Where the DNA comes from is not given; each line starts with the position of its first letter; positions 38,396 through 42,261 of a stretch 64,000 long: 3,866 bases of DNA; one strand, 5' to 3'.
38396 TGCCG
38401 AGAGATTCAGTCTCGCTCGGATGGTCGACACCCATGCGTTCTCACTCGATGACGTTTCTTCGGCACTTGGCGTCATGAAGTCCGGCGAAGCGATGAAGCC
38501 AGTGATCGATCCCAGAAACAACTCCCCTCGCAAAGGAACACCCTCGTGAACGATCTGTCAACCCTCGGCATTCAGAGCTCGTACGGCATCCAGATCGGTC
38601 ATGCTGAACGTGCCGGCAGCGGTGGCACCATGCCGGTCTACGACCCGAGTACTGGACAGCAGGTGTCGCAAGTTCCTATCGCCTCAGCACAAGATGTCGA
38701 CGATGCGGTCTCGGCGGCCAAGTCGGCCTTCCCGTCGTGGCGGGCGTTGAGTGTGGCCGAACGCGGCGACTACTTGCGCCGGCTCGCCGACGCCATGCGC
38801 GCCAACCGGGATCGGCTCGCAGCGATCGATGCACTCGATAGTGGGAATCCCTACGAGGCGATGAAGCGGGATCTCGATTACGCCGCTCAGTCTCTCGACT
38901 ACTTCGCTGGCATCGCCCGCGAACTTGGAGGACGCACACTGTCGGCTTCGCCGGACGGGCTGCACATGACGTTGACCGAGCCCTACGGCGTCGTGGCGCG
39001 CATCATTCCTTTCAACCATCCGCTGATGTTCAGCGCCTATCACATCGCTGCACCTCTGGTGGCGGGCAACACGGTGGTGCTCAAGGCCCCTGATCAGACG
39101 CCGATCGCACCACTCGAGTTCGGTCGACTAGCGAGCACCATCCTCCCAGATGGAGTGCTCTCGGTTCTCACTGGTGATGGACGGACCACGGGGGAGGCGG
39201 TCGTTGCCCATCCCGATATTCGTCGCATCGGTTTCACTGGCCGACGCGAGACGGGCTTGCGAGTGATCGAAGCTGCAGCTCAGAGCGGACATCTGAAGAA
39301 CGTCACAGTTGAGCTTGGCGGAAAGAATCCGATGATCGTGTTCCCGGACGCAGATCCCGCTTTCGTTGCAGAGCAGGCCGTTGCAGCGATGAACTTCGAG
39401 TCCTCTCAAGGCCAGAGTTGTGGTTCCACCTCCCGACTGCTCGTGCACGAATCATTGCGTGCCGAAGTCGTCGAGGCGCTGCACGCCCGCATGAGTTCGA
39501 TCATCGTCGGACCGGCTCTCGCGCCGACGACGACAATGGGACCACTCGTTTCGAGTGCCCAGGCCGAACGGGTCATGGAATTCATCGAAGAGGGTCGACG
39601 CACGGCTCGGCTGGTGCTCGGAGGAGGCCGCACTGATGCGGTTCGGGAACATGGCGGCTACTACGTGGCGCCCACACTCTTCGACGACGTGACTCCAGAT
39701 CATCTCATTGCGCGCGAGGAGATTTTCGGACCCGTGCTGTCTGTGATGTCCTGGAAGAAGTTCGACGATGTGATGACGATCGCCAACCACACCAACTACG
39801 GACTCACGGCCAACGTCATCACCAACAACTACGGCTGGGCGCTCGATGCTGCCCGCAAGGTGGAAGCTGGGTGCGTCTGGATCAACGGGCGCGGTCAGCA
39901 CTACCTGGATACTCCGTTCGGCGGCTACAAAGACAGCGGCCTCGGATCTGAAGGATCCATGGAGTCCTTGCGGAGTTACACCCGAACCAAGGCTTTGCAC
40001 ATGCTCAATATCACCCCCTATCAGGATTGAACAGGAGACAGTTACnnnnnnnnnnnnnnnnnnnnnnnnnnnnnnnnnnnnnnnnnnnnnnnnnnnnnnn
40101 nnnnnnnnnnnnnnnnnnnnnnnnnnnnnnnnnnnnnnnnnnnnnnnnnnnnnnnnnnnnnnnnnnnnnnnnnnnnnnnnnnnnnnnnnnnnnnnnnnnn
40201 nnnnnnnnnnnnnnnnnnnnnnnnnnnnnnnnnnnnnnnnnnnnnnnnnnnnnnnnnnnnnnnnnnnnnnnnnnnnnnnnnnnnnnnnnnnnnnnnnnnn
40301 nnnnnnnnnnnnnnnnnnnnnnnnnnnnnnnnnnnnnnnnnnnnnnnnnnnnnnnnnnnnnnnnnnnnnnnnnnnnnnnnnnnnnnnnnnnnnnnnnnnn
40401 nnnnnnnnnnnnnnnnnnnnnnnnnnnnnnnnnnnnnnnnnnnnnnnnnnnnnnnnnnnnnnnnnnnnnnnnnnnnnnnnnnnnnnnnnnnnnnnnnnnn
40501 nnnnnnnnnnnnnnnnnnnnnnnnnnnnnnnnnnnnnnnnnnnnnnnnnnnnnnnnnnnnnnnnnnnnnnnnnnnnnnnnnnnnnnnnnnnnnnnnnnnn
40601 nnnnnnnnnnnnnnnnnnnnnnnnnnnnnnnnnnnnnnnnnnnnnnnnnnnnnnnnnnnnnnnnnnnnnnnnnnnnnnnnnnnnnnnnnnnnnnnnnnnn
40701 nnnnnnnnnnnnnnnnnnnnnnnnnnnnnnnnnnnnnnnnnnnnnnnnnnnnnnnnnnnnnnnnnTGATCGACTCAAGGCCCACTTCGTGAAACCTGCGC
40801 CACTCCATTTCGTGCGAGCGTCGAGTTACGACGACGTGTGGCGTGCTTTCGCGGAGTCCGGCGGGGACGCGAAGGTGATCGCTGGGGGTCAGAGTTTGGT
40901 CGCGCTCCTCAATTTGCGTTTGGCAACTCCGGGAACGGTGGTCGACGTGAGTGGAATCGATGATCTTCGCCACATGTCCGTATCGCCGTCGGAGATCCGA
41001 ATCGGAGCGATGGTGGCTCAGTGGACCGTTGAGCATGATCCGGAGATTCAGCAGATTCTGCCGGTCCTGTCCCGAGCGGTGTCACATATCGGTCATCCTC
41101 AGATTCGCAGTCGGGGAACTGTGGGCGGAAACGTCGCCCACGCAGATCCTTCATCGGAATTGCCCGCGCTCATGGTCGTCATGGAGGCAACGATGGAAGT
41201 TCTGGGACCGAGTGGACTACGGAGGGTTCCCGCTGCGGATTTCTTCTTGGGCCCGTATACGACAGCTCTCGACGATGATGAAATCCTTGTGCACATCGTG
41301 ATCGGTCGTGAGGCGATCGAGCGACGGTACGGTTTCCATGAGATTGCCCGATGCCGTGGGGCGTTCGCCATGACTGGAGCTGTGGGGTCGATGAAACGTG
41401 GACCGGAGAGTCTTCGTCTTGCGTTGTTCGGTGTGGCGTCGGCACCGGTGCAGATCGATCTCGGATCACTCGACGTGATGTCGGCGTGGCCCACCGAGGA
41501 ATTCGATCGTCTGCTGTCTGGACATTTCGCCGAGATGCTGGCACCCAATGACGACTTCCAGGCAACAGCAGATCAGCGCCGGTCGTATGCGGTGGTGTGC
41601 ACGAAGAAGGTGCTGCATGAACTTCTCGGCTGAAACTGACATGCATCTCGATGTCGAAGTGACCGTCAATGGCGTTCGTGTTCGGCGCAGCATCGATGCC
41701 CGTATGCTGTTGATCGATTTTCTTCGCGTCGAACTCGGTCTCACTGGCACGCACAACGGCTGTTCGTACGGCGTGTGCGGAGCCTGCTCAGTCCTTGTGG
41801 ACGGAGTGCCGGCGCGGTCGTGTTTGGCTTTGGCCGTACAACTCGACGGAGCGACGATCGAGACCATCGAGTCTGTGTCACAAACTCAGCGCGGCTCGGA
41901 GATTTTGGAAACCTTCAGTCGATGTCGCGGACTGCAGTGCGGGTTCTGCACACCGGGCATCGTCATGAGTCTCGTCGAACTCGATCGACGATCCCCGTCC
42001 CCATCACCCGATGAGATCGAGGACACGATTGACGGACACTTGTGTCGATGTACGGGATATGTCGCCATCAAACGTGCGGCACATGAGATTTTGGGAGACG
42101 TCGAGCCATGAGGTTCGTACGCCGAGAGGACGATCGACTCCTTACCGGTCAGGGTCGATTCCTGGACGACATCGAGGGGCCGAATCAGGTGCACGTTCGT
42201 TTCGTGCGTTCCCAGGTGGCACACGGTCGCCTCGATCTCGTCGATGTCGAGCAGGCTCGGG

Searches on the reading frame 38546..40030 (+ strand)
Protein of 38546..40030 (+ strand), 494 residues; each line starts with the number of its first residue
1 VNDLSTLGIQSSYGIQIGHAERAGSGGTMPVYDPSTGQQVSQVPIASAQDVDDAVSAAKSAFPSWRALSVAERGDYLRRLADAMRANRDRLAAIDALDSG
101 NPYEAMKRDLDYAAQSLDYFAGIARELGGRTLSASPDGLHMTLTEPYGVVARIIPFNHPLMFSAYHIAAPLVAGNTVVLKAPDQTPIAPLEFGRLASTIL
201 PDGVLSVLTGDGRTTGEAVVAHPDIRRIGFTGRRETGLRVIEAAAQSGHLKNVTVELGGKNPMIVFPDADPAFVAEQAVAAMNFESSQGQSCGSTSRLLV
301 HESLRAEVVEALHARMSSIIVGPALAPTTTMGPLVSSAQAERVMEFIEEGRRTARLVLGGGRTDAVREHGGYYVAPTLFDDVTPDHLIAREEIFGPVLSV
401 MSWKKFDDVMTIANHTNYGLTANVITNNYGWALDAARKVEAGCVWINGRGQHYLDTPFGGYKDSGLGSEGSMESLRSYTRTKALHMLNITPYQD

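Call 50: search_protein_families(library=pfam, proteins=[window:38546-40030:+], max_evalue=0.0001)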
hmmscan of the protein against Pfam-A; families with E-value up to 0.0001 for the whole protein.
window:38546-40030:+ (494 aa): 1 family
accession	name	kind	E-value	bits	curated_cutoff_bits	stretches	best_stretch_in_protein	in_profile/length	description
PF00171.27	Aldedh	-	8.1e-148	493.2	23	1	25-483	5-460/461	Aldehyde dehydrogenase family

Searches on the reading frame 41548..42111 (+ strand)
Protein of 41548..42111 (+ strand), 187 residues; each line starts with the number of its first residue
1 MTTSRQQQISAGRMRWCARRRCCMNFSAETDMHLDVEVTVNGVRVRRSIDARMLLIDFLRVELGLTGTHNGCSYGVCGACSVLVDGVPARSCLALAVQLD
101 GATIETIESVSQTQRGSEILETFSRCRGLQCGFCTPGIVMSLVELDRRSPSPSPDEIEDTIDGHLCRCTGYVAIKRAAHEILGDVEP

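Call 50: search_protein_families(library=pfam, proteins=[window:41548-42111:+], max_evalue=0.0001)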
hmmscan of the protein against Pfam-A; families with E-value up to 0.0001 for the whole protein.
window:41548-42111:+ (187 aa): 3 families
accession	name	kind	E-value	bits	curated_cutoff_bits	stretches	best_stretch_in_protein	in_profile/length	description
PF01799.25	Fer2_2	-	1.7e-23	83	30.3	1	106-178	1-74/75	[2Fe-2S] binding domain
PF00111.32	Fer2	-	1.4e-06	28.6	21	1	38-87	1-51/77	2Fe-2S iron-sulfur cluster binding domain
PF13085.11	Fer2_3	-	2.9e-05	24.5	27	1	70-108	50-87/107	2Fe-2S iron-sulfur cluster binding domain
